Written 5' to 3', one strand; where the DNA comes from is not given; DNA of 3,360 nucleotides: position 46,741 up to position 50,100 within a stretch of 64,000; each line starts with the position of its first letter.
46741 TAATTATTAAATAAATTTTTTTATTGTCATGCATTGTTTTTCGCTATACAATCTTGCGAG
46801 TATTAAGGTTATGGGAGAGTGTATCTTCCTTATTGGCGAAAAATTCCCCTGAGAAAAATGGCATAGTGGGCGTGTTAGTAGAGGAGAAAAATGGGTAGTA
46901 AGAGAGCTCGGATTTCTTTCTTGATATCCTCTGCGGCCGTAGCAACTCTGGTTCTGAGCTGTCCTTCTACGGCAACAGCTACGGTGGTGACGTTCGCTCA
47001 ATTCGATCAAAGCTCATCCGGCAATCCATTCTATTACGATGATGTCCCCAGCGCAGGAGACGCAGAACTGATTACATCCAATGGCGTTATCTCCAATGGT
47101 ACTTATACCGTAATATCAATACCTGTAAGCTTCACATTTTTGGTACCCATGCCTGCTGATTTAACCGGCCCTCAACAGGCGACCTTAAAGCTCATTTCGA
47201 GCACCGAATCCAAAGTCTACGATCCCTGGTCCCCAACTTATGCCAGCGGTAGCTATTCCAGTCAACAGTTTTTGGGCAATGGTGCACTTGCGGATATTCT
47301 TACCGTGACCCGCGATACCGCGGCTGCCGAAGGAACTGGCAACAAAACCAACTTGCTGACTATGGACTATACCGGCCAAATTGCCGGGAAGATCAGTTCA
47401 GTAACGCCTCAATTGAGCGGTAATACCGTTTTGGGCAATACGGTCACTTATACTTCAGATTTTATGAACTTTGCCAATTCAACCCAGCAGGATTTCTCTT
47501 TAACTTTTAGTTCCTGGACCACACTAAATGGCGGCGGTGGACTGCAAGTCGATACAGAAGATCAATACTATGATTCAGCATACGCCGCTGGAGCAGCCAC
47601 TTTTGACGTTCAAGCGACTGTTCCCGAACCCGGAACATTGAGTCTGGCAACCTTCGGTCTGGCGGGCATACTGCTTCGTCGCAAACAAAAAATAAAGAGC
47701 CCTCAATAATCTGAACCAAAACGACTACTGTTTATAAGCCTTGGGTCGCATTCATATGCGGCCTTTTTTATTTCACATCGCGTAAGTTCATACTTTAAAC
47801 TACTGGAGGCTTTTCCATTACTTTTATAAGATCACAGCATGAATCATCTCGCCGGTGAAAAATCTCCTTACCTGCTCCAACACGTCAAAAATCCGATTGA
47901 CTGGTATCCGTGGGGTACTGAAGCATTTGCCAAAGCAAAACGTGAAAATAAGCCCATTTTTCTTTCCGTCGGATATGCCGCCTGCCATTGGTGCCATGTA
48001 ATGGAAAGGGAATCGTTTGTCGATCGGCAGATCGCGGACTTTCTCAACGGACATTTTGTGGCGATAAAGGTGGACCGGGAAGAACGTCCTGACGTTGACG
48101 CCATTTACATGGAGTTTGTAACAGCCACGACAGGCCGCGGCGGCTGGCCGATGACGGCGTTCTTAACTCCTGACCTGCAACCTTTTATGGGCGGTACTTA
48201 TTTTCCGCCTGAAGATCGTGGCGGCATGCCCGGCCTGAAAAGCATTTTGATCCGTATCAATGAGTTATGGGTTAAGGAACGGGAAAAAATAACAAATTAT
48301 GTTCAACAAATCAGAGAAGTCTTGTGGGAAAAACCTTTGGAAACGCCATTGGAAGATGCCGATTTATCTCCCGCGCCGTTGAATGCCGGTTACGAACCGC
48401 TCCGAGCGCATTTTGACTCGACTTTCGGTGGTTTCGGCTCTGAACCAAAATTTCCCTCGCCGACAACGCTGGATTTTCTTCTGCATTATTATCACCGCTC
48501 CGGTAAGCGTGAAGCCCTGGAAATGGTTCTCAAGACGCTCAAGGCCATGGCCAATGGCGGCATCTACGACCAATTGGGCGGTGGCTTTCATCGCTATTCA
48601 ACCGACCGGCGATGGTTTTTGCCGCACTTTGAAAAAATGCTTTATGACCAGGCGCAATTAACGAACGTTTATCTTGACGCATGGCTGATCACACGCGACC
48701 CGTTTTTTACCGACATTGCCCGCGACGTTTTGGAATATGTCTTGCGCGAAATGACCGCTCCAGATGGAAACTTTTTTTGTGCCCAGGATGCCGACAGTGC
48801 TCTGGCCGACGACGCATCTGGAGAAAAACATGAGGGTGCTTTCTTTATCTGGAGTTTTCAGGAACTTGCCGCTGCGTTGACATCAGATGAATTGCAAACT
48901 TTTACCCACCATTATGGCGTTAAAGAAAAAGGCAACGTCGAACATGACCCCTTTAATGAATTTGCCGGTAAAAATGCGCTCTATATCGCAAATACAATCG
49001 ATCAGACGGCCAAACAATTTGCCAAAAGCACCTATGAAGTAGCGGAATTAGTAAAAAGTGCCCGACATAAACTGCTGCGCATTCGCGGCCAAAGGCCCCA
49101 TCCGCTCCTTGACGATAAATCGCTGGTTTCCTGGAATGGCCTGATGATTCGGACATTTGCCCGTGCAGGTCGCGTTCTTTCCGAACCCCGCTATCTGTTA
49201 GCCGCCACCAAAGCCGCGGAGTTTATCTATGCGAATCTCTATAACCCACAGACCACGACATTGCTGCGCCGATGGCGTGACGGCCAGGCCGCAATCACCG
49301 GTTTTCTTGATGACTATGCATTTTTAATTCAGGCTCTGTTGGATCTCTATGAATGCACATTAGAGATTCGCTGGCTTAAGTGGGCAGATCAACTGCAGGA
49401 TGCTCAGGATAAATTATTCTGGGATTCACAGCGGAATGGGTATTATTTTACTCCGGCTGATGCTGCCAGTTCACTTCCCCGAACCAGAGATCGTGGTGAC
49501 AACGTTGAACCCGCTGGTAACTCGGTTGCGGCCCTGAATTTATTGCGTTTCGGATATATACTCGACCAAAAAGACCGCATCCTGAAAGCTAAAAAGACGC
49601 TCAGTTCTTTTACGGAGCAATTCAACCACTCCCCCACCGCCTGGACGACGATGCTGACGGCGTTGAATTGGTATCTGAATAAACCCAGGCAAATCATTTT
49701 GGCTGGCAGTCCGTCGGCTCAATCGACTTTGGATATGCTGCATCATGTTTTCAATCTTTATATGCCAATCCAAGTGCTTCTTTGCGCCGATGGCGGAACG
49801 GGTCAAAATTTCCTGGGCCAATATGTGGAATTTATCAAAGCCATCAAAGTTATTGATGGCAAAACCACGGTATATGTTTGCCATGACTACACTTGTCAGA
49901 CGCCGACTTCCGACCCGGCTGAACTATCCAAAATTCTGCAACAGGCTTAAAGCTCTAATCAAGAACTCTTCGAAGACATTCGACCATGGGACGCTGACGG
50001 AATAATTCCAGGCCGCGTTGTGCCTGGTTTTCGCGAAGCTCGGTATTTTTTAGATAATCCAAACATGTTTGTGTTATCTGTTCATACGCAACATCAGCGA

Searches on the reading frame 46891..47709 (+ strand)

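Call 54: search_protein_families(library=pfam, proteins=[window:46891-47709:+], max_evalue=0.001)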
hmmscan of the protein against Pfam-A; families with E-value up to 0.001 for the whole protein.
window:46891-47709:+ (272 aa): 1 family
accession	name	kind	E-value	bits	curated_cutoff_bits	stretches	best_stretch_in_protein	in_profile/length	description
PF07589.16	PEP-CTERM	-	2.8e-06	27.6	20.7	1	243-265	1-24/24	PEP-CTERM motif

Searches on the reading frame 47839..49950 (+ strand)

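Call 54: search_protein_families(library=pfam, proteins=[window:47839-49950:+], max_evalue=0.001)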
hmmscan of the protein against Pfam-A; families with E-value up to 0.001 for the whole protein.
window:47839-49950:+ (703 aa): 2 families
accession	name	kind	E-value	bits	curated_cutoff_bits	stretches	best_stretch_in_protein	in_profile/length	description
PF03190.21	Thioredox_DsbH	-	2.9e-75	252.1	27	1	2-161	2-161/163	Protein of unknown function, DUF255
PF13899.12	Thioredoxin_7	-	3.5e-09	37.1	27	1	21-111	1-83/83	Thioredoxin-like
